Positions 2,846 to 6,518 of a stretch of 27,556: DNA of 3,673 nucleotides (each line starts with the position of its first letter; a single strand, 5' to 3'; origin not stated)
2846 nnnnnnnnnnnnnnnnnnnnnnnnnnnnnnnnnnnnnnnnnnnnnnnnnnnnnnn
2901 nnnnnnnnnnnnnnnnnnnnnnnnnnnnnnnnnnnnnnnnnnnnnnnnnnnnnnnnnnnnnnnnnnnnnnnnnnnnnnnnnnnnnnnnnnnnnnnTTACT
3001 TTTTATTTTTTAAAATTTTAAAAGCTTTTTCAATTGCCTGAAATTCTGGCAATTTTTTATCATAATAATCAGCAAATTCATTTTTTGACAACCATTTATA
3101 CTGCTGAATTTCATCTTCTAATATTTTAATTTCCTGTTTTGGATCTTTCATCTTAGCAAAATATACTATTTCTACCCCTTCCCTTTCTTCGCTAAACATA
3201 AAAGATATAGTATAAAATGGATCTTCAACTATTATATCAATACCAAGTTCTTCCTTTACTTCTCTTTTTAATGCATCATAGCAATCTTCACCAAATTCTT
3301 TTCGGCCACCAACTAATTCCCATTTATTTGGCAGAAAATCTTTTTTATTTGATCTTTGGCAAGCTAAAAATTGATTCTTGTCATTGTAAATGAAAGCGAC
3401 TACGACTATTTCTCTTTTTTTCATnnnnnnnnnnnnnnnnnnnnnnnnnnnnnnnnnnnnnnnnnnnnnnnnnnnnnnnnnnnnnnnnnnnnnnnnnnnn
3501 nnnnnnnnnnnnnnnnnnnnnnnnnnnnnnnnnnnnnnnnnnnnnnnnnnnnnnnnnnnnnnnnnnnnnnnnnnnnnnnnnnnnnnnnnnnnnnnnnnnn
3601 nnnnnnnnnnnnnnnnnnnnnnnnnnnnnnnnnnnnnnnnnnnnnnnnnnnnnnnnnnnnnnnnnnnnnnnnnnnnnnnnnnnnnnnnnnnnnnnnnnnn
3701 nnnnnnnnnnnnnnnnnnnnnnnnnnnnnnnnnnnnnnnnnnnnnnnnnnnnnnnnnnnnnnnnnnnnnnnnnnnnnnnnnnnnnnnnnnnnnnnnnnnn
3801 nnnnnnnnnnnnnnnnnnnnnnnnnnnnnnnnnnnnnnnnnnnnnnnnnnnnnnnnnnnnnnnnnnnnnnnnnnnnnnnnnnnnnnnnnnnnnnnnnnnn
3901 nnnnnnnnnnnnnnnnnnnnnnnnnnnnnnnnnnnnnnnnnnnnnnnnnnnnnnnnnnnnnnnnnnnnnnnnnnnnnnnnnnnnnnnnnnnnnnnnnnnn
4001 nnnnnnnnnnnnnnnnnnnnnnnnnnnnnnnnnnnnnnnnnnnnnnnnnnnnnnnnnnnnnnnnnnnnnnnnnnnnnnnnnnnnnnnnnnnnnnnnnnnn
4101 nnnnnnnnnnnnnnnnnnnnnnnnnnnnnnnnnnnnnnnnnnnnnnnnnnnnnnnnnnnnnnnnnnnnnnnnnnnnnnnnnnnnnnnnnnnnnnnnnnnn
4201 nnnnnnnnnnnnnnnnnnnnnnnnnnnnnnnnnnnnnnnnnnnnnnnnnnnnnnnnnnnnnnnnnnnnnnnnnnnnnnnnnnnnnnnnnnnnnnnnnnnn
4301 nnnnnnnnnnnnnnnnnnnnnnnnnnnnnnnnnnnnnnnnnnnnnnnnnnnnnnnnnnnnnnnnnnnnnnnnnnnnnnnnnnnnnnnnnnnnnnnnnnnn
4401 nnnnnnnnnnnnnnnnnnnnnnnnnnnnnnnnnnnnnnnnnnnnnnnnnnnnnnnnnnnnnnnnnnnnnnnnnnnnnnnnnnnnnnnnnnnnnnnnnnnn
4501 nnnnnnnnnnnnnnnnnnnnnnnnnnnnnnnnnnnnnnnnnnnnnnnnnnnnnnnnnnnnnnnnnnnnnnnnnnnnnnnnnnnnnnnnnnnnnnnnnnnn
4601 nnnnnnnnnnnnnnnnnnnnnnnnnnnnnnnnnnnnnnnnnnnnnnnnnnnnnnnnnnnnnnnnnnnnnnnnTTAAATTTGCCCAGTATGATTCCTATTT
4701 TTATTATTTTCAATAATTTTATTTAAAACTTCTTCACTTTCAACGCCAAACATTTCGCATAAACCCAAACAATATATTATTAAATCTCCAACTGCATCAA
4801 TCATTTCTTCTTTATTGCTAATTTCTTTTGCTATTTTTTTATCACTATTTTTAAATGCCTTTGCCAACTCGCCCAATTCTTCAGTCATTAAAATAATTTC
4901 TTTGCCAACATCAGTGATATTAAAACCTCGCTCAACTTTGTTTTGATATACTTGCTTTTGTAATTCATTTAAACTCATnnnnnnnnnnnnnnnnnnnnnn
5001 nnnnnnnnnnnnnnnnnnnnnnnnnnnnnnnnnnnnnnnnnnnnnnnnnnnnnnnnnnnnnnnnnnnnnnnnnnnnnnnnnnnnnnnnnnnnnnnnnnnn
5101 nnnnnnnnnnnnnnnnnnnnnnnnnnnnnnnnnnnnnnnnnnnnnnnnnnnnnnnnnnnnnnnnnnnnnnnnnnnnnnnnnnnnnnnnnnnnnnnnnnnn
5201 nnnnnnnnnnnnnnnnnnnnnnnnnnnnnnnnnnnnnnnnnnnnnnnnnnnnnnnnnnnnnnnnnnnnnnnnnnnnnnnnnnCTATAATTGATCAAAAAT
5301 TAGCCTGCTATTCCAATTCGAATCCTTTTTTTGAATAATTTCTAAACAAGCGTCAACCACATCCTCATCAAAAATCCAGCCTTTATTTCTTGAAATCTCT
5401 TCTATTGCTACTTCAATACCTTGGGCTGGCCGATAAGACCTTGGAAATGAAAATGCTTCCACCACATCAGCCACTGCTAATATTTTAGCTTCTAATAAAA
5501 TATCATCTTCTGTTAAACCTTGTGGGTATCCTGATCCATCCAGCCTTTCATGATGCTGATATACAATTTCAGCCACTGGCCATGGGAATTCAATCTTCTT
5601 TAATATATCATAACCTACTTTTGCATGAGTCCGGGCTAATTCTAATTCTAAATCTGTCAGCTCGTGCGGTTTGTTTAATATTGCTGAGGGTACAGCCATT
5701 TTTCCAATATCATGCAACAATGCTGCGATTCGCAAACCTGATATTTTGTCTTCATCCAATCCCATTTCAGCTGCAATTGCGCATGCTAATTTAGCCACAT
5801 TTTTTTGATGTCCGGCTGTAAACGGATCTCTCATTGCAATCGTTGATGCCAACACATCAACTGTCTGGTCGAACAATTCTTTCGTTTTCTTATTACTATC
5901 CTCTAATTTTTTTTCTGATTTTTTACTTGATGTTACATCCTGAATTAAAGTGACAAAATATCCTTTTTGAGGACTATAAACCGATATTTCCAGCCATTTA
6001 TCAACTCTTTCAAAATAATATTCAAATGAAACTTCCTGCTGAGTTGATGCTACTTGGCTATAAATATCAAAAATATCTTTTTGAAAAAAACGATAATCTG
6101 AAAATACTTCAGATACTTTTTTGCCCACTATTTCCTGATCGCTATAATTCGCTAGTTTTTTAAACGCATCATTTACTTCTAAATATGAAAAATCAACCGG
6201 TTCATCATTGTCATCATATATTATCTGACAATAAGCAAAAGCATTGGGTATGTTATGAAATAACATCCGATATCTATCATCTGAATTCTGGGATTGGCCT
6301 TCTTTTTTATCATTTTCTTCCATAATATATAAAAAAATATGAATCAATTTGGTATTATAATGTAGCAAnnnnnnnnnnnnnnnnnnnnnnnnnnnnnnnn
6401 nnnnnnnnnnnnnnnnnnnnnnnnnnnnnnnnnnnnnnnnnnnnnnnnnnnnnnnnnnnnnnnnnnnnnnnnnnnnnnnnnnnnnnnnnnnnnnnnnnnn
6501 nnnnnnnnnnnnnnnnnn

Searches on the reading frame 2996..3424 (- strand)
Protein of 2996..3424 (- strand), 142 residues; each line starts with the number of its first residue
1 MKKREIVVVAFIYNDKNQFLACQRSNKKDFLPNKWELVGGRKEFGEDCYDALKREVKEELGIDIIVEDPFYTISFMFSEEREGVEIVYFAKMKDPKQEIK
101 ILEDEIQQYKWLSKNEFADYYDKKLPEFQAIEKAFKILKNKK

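Call 8: search_protein_families(library=pfam, proteins=[window:2996-3424:-], max_evalue=0.001)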
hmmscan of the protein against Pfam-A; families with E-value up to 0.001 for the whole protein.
window:2996-3424:- (142 aa): 2 families
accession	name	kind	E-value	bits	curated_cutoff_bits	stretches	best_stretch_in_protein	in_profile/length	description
PF00293.34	NUDIX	-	3.2e-19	69.7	21.1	1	4-119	2-119/134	NUDIX domain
PF14815.12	NUDIX_4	-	1.4e-08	35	35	1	8-120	1-101/113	NUDIX domain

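Call 77: search_protein_families(library=padloc, proteins=[window:2996-3424:-], max_evalue=0.01)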
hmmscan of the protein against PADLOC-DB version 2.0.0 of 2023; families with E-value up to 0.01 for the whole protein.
window:2996-3424:- (142 aa): 1 family
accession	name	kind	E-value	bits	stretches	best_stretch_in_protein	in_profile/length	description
PDLC04899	PDC-S07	-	7.9e-21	72.1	1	1-120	3-115/135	-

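Call 93: search_protein_families(library=ncbifam, proteins=[window:2996-3424:-], max_evalue=0.00001)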
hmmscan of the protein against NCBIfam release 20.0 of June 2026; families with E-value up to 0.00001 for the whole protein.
window:2996-3424:- (142 aa): 10 families
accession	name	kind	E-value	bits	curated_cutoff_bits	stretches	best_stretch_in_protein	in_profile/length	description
NF006530.0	PRK08999.1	equivalog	2.4e-15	56.4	245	1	4-120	5-115/315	Nudix family hydrolase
TIGR00586.1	mutt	equivalog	4.5e-14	52.6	97.9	1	2-117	2-111/129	8-oxo-dGTP diphosphatase MutT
NF012016.0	PRK15472.1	equivalog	1.3e-13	50.8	95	1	3-120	3-125/141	nucleoside triphosphatase NudI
NF008044.0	PRK10776.1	equivalog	7.7e-12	45.2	148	1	2-117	2-110/130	8-oxo-dGTP diphosphatase MutT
NF007834.0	PRK10546.1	equivalog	1.3e-10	41.3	156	1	5-120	3-112/135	pyrimidine (deoxy)nucleoside triphosphate diphosphatase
NF006961.0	PRK09438.1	equivalog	4.4e-10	39.2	103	1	3-68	6-67/151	dihydroneopterin triphosphate diphosphatase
NF002995.0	PRK03759.1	equivalog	1.2e-09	38.1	127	1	10-124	40-157/185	isopentenyl-diphosphate Delta-isomerase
NF011922.0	PRK15393.1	equivalog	1.5e-09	37.8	152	1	12-122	45-152/182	NUDIX hydrolase YfcD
NF041652.1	Nud_hyd_Dein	equivalog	4.4e-06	27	200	1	13-123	21-133/152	Nudix hydrolase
TIGR02150.1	IPP_isom_1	equivalog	7.7e-06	25.8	105.8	0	10-120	32-143/159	isopentenyl-diphosphate delta-isomerase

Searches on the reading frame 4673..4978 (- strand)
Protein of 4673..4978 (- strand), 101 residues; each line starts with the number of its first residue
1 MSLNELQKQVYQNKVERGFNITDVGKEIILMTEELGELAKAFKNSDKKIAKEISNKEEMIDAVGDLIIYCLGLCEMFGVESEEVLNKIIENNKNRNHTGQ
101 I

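Call 8: search_protein_families(library=pfam, proteins=[window:4673-4978:-], max_evalue=0.001)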
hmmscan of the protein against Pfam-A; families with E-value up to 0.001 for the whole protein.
window:4673-4978:- (101 aa): 3 families
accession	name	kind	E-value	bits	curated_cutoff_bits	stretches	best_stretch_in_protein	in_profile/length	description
PF01503.22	PRA-PH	-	3.3e-07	31.1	21.3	1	29-92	32-86/86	Phosphoribosyl-ATP pyrophosphohydrolase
PF12643.12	MazG-like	-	2.9e-06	27.9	27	1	47-93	28-68/85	MazG-like family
PF03819.22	MazG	-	0.00026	21.7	22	1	31-96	10-70/74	MazG nucleotide pyrophosphohydrolase domain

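Call 77: search_protein_families(library=padloc, proteins=[window:4673-4978:-], max_evalue=0.01)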
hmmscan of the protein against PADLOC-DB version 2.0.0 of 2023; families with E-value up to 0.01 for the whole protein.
window:4673-4978:- (101 aa): 0 families

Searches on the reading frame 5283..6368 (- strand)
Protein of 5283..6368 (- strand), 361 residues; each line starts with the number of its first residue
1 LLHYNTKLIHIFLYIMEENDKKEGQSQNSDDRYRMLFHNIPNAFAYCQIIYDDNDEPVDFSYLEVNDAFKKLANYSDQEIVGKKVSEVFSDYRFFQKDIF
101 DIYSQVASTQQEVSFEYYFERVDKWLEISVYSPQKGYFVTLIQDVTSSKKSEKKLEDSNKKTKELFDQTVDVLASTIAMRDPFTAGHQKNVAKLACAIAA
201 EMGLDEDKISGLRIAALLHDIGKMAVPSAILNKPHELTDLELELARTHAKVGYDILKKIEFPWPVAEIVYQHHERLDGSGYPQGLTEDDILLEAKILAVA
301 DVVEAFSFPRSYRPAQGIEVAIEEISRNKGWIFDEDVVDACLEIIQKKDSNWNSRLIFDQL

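Call 5: search_protein_families(library=pfam, proteins=[window:5283-6368:-], max_evalue=0.01)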
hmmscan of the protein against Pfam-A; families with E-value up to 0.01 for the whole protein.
window:5283-6368:- (361 aa): 8 families
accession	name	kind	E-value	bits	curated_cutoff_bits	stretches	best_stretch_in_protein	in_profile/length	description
PF13487.12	HD_5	-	1.7e-37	129.2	27.2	1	172-336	2-169/170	HD domain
PF01966.28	HD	-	3.1e-23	82.7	22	1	185-305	2-115/116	HD domain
PF08668.18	HDOD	-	7.6e-07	29.2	22.9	1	187-274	98-195/196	HDOD domain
PF13426.13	PAS_9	-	2.4e-06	28.2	27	1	61-146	12-102/103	PAS domain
PF13188.13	PAS_8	-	0.00012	22.3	21.8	1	32-96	2-54/65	PAS domain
PF08448.16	PAS_4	-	0.00015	22.4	23.1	1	59-148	14-108/110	PAS fold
PF18019.7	Cas3_HD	-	0.0026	18.2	23.1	1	162-274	12-130/207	Cas3, HD domain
PF00989.32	PAS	-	0.0029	18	22.6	1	63-117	24-81/113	PAS fold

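Call 77: search_protein_families(library=padloc, proteins=[window:5283-6368:-], max_evalue=0.01)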
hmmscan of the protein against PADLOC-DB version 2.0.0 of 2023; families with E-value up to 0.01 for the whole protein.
window:5283-6368:- (361 aa): 7 families
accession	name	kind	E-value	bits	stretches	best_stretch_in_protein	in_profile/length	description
PDLC01254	Cas3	-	6.3e-07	27.8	1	186-292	11-107/164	CAS-I; effector_G3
PDLC01769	Cas3g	-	9.3e-07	25.8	1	164-224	656-699/836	-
PDLC00940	Cas3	-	3.7e-06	25.2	1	187-295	4-125/178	CRISPR-associated endonuclease Cas3-HD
PDLC01767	Cas3e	-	1.2e-05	22.1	1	164-293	32-123/680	-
PDLC01765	Cas3c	-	1.6e-05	22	1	184-282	23-101/612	-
PDLC00939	Cas3g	-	9.4e-05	18.7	1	178-224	686-732/864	"CRISPR-associated helicase Cas3, subtype Dpsyc"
PDLC01293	Cas10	-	0.00026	18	1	213-306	2-74/577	CAS-III; effector_LS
